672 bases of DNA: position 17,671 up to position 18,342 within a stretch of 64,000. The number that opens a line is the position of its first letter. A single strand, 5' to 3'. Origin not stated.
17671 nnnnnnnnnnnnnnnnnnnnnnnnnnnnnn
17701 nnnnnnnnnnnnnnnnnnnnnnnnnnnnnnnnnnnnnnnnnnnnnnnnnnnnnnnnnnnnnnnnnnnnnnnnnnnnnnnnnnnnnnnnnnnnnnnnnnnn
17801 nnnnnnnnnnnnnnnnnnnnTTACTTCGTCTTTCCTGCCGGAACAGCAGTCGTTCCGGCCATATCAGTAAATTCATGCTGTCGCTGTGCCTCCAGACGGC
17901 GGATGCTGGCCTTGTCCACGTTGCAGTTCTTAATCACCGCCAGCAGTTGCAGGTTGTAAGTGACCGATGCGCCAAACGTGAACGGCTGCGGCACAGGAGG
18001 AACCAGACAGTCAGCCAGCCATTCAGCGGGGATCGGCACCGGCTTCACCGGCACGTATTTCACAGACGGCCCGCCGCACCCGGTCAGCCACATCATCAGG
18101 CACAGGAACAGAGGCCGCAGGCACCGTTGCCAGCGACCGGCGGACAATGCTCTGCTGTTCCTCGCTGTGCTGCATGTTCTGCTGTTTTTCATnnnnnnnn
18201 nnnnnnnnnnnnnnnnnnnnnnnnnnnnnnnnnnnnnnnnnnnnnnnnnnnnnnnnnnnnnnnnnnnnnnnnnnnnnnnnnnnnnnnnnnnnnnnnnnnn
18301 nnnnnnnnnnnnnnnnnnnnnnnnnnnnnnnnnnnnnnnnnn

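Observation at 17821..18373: Overlapped i-spanin/o-spanin pair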

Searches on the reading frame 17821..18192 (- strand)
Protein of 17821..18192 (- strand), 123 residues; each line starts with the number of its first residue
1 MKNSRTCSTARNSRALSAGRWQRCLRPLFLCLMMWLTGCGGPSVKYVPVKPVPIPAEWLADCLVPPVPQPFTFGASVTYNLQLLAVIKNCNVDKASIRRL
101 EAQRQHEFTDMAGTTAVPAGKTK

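Call 12: search_dna_similar(query=window:17821-18192:-, collection=phages, mode=protein, max_rows=40, max_evalue=0.001)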
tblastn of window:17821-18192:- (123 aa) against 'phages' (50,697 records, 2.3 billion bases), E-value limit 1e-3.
Records with a match: 79; places in all: 81; records where one place covers at least 80% of the query: 28.
Best place of each record, by identity: 90-95% 2; <60% 77.
By first word of the organism name: Klebsiella 18; Bacteriophage 13; Escherichia 10; Yersinia 10; Shigella 7; Erwinia 5; Hamiltonella 3; Salmonella 2; Enterobacteria 2; Enterobacter 2; and 6 more.
By host as written in the record: - 16; Klebsiella pneumoniae 6; Escherichia coli 5; Yersinia enterocolitica 5; Candidatus Hamiltonella defensa 5; Yersinia pestis EV76-CN 4; Erwinia horticola 4; Salmonella enterica 2; and 27 more.
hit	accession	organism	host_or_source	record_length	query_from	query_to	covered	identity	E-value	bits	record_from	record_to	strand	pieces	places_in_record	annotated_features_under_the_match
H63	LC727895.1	Stx1a-converting phage Stx1_JNE122137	-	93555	1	123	100%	91.1%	5e-58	197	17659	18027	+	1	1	region of the inserted Bacteriophage Mu-like phage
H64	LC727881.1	Stx2c-converting phage Stx2c_JNE082796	-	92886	1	123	100%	90.2%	2e-57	196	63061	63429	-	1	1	region of the inserted Bacteriophage Mu-like phage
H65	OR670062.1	Escherichia phage SKA5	Escherichia coli APEC strain QZJM25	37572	1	106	86%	40.6%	7e-9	58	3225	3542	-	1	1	endopeptidase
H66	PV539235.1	Klebsiella phage vB_Kpn_RAH1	Klebsiella pneumoniae KP26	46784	1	110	89%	38.2%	9e-10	60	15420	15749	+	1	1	hypothetical protein | Rz1-like spanin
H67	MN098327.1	Klebsiella phage Mulock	Klebsiella pneumoniae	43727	1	110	89%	37.3%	2e-9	59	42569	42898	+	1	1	o-spanin | i-spanin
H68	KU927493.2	Salmonella phage 118970_sal3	Salmonella enterica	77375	1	104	85%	39.4%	1e-6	51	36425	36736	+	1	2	i-spanin (Rz)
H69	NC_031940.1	Salmonella phage 118970_sal3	Salmonella enterica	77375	1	104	85%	39.4%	1e-6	51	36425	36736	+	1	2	Rz-like spanin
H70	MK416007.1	Klebsiella phage ST405-OXA48phi1.2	Klebsiella pneumoniae ST405-OXA48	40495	1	104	85%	38.5%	2e-8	56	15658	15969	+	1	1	hypothetical protein | Rz1 lytic protein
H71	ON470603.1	Escherichia phage vB_EcoM-720R4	Escherichia coli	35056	1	105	85%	38.1%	2e-11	65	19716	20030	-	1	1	putative Rz lytic protein | putative Rz1 lytic protein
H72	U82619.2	Enterobacteria phage SfV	-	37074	1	105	85%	38.1%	2e-11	65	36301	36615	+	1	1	Rz1: putative Rz1 lytic protein | Rz: putative Rz lytic protein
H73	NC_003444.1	Enterobacteria phage SfV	Shigella flexneri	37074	1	105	85%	38.1%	2e-11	65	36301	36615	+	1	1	Rz1: Rz-like spanin | Rz: Rz-like spanin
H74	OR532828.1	Klebsiella phage RCIP0034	Klebsiella pneumoniae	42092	1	104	85%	37.5%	3e-8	56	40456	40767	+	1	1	hypothetical protein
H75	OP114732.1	Klebsiella phage GZ7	Klebsiella pneumoniae THR60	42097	1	104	85%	37.5%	3e-8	56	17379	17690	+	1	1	endolysin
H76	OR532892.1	Klebsiella phage RCIP0098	Klebsiella pneumoniae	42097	1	104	85%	37.5%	3e-8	56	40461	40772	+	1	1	hypothetical protein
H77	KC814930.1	Shigella phage SfIV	Shigella flexneri serotype 4av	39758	1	102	83%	37.3%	4e-5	47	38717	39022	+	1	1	o-spanin (Rz1) | i-spanin (Rz)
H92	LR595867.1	Escherichia virus Mu_3F6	-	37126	28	108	66%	42.2%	9e-10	60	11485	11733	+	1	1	Phage outer membrane lytic protein Rz | FIG00644807: hypothetical protein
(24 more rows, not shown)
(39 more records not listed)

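Call 13: get_annotated_region(hit=H67, flank=1200)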
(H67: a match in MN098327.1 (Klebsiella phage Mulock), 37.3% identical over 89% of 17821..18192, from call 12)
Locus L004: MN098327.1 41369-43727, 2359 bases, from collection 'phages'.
description: Klebsiella phage Mulock, complete genome.
organism: Klebsiella phage Mulock (NCBI taxid 2650873)
taxonomy: Viruses; Duplodnaviria; Heunggongvirae; Uroviricota; Caudoviricetes
host: Klebsiella pneumoniae; source: wastewater; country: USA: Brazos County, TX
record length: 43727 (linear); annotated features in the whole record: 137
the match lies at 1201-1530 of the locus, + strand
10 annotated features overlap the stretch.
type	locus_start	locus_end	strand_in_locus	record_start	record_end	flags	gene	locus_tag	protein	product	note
regulatory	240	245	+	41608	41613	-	-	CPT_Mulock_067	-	ribosome_binding_site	CPT_Mulock_067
CDS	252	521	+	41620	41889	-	-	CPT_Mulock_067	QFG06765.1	holin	Shares homology with Enterobacteria phage HK225 holine (e value 1e-35), Enterobacteria phage mEp237 holine (e value ...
regulatory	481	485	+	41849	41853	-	-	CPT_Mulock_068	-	ribosome_binding_site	CPT_Mulock_068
CDS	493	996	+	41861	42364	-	-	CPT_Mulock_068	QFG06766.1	SAR endolysin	Shares homology with Salmonella phage vB_SemP_Emek lysin (e value 3e-103), Salmonella phage SEN34 lysin (e value 2e-19)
regulatory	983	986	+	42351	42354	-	-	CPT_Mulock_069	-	ribosome_binding_site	CPT_Mulock_069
CDS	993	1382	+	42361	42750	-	-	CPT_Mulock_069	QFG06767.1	i-spanin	Shares homology to Enterobacteria phage SfV putative Rz lytic protein (e value 3e-39), Shigella phage SfII i-spanin (e ...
regulatory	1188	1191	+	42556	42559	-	-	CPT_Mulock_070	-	ribosome_binding_site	CPT_Mulock_070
CDS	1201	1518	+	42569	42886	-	-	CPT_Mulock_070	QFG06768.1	o-spanin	Shares homology to Enterobacteria phage SfV putative Rz1 lytic protein (e value 2e-48), Shigella phage SfII o-spanin (e ...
regulatory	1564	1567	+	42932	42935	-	-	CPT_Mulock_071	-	ribosome_binding_site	CPT_Mulock_071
CDS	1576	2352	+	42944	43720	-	-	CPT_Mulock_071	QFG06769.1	hypothetical protein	-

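Call 14: get_annotated_region(hit=H73, flank=1200)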
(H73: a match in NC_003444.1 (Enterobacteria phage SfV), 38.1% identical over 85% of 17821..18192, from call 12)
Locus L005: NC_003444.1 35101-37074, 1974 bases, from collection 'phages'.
description: Enterobacteria phage SfV, complete genome.
organism: Enterobacteria phage SfV (NCBI taxid 55884)
taxonomy: Viruses; Duplodnaviria; Heunggongvirae; Uroviricota; Caudoviricetes
host: Shigella flexneri; source: -; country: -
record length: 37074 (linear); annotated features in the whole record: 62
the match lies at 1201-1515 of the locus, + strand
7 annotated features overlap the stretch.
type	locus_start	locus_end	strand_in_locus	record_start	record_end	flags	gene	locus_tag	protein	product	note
CDS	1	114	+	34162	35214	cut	-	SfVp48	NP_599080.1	DNA methyltransferase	orf48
regulatory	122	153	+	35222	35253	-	-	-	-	terminator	putative rho-independent terminator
CDS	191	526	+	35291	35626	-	S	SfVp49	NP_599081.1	holin/anti-holin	-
CDS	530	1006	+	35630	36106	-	R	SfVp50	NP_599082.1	endolysin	-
CDS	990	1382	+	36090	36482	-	Rz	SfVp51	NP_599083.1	Rz-like spanin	-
CDS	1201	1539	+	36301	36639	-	Rz1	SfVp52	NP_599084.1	Rz-like spanin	-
CDS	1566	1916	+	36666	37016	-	-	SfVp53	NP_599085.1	HNH endonuclease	orf53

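Call 15: get_annotated_region(hit=H77, flank=1200)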
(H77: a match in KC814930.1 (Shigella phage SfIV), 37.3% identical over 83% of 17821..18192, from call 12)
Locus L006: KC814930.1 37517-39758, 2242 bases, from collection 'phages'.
description: Shigella phage SfIV, complete genome.
organism: Shigella phage SfIV (NCBI taxid 1407493)
taxonomy: Viruses; Duplodnaviria; Heunggongvirae; Uroviricota; Caudoviricetes
host: Shigella flexneri serotype 4av; source: -; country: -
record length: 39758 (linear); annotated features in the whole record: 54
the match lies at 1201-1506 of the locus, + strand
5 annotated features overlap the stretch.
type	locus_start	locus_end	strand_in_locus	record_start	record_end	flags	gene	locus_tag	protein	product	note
CDS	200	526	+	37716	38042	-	-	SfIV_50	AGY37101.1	holin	SfIVp50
CDS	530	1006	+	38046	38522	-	-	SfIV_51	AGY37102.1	lysin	SfIVp51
CDS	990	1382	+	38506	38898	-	-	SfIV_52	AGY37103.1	i-spanin (Rz)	SfIVp52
CDS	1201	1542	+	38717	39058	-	-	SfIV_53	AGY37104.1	o-spanin (Rz1)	SfIVp53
CDS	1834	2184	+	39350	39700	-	-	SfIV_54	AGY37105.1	hypothetical protein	SfIVp54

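Call 16: get_annotated_region(hit=H92, flank=1500)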
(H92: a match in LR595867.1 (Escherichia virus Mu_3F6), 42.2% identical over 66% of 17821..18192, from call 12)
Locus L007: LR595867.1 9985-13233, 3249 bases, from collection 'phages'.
description: Escherichia virus Mu_3F6 genome assembly, chromosome: 1.
organism: Escherichia virus Mu_3F6 (NCBI taxid 2686059)
taxonomy: Viruses; Duplodnaviria; Heunggongvirae; Uroviricota; Caudoviricetes; Muvirus
host: -; source: -; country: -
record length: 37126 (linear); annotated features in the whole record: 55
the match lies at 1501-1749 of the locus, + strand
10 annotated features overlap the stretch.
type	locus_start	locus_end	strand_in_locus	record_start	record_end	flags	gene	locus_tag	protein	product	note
CDS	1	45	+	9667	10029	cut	-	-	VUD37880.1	hypothetical protein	-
CDS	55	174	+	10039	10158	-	-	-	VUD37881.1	Phage protein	-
CDS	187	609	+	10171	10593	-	-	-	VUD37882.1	putative transcription regulator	-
CDS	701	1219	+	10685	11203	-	-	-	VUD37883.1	Phage lysin (EC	-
CDS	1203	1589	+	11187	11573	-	-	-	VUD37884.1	Phage outer membrane lytic protein Rz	-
CDS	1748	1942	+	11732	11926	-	-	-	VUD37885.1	FIG00644807: hypothetical protein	-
CDS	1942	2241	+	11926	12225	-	-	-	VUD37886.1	FIG00638520: hypothetical protein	-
CDS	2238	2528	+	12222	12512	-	-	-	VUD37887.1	FIG00638990: hypothetical protein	-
CDS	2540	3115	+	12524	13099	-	-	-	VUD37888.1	Phage terminase, small subunit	-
CDS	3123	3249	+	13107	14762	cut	-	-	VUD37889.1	Phage terminase, large subunit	-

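Call 33: find_related_loci(query=A1, collection=viral_contigs, flank=2000)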
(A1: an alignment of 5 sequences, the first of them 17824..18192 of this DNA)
Query A1 (123 aa) in viral_contigs; peptide patterns used: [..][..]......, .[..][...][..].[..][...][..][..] (x = any residue, [..] = any of these).
600 stretches matched a pattern (row limit reached: there are more); 497 encode a relative of the query (tblastn E <= 1e-3); the best 80 are kept; 79 distinct loci.
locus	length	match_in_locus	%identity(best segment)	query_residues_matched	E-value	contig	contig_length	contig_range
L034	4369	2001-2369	100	1-123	2e-81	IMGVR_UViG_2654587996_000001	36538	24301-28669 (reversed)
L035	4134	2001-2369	99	1-123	7e-81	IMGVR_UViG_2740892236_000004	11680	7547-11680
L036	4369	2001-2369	99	1-123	2e-80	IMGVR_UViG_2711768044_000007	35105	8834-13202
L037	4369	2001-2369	90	1-123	1e-73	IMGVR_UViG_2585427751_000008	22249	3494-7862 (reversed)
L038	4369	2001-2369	90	1-123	1e-71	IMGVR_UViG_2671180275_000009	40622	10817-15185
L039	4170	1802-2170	90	1-123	7e-72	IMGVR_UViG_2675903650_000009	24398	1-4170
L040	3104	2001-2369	89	1-123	2e-71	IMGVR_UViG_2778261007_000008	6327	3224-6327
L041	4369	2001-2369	89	1-123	3e-71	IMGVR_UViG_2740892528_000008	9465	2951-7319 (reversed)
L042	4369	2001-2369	100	1-123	2e-81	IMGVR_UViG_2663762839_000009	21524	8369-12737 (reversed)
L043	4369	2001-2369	60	1-123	3e-46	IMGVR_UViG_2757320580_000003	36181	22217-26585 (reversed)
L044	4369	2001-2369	60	1-123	3e-46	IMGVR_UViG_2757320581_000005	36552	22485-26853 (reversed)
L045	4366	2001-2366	62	1-123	9e-45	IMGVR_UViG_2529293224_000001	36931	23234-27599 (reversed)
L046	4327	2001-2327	69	1-109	1e-44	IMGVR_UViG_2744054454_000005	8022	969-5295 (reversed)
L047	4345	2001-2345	67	11-121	4e-43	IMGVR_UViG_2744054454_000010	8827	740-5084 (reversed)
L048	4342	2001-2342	68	1-114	7e-42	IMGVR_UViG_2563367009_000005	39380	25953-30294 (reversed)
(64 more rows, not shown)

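Call 47: find_related_loci(query=A1, collection=genome_contigs, flank=2500)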
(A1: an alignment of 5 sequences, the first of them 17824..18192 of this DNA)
Query A1 (123 aa) in genome_contigs; peptide patterns used: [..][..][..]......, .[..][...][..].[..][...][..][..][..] (x = any residue, [..] = any of these).
103 stretches matched a pattern; 25 encode a relative of the query (tblastn E <= 1e-3); 25 distinct loci.
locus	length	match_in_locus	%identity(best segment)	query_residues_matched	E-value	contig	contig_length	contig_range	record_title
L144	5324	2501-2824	41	1-106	2e-18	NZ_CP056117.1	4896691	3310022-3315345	Enterobacter cloacae strain DSM 26481 chromosome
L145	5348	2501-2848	35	1-115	1e-17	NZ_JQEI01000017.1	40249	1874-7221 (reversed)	Serratia sp. Ag1 contig17, whole genome shotgun sequence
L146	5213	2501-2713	44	37-107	3e-17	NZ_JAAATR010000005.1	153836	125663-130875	Atlantibacter hermannii strain 3608 Eh-3608_contig5, whole genome shotgun sequence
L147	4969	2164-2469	37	10-111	7e-17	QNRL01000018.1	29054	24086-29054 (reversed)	Pseudocitrobacter faecalis strain DSM 27453 Ga0244571_118, whole genome shotgun sequence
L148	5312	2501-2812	46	2-105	7e-17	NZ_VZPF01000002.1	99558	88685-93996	Pantoea stewartii subsp. stewartii strain CCUG 26359 contig_0000002, whole genome shotgun sequence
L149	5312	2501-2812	36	1-104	2e-16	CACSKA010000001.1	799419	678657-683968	Chryseobacterium sp. 18061 isolate 18061_Chryseobacterium1_Ancestor genome assembly, contig: NODE_1, whole genome shotgu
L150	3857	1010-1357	36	1-118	4e-16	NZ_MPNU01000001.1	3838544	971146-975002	Edwardsiella piscicida strain ACC35.1 scaffold00001, whole genome shotgun sequence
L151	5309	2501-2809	42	5-105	7e-16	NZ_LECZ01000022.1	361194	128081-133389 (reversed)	Enterobacter genomosp. O strain GN03164 contig22, whole genome shotgun sequence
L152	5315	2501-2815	34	1-105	2e-15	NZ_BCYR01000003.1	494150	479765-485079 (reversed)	Raoultella ornithinolytica NBRC 105727 = ATCC 31898 strain NBRC 105727, whole genome shotgun sequence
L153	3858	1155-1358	44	37-104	3e-15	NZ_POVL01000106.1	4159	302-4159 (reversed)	Enterobacter sichuanensis strain WCHECL1597 106, whole genome shotgun sequence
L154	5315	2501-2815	57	1-105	1e-23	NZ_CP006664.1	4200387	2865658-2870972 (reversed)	Edwardsiella anguillarum ET080813 strain 80813 chromosome, complete genome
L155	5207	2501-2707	43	37-105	2e-14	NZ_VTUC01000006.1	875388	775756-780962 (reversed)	Enterobacter vonholyi strain E13 NODE_1_length_875388_cov_39.5206, whole genome shotgun sequence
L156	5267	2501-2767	35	23-113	8e-14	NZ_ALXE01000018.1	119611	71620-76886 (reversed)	Pantoea sp. A4 contig22, whole genome shotgun sequence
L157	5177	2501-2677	49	46-104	2e-13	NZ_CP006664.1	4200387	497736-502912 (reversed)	Edwardsiella anguillarum ET080813 strain 80813 chromosome, complete genome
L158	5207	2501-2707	41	37-105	3e-13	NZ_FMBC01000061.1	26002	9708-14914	Kosakonia oryziphila strain REICA_142, whole genome shotgun sequence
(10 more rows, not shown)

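Call 61: search_protein_families(library=ncbifam, proteins=[window:17824-18192:-], max_evalue=1)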
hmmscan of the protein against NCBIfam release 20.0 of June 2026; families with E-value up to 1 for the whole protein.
window:17824-18192:- (123 aa): 1 family
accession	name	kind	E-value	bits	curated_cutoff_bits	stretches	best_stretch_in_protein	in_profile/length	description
NF011815.0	PRK15287.1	equivalog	0.046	13.5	253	1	69-99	112-142/158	fimbrial minor subunit StfF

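Call 62: search_protein_families(library=pfam, proteins=[window:17824-18192:-], max_evalue=10)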
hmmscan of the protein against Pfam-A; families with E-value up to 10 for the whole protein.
window:17824-18192:- (123 aa): 2 families
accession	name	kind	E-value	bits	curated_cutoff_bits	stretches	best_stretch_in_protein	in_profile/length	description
PF23793.1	LysC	-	7.9e-17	61.4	27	1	34-103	1-68/69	Rz1-like lysis system protein LysC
PF16614.10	RhoGEF67_u2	-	0.2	12.4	26.8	1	47-108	3-62/99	Unstructured region two on RhoGEF 6 and 7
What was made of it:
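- Closest known: Phage P2 LysB / LysC. Same: The window o-spanin scores above the gathering threshold of the LysC family (call 62).
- Checked: Pfam LysC scores 61.4 bits against a cutoff of 27 (call 62).
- The Pfam LysC model itself begins at the lipobox (call 62).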

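Call 63: search_protein_families(library=phrogs, proteins=[window:17824-18192:-], max_evalue=0.1)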
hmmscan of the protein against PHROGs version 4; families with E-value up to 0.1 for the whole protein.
window:17824-18192:- (123 aa): 5 families
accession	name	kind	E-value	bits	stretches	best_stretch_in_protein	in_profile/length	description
phrog_3001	-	lysis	1.1e-40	138.4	1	49-118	1-70/70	Rz-like spanin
phrog_456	-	lysis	6.5e-19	68.5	1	28-109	15-95/102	Rz-like spanin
phrog_214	-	lysis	0.00091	20.1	1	65-102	138-175/176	Rz-like spanin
phrog_13582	-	unknown function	0.0021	18.7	1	59-99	9-48/63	-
phrog_29557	-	unknown function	0.072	14.2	1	28-98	62-127/137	-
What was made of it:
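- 17821..18192 (-): o-spanin gene (123 aa from ATG 18192, stop TAA 17823-17821). Overlaps the i-spanin gene by 170 nt in another frame and extends 202 nt beyond it. Pfam PF23793 LysC 7.9e-17, 61.4 bits against a cutoff of 27, with the model starting at residue 34, the lipobox (call 62). phrog_3001 1.1e-40 (call 63).
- Strong family matches for both frames (calls 62, 63).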
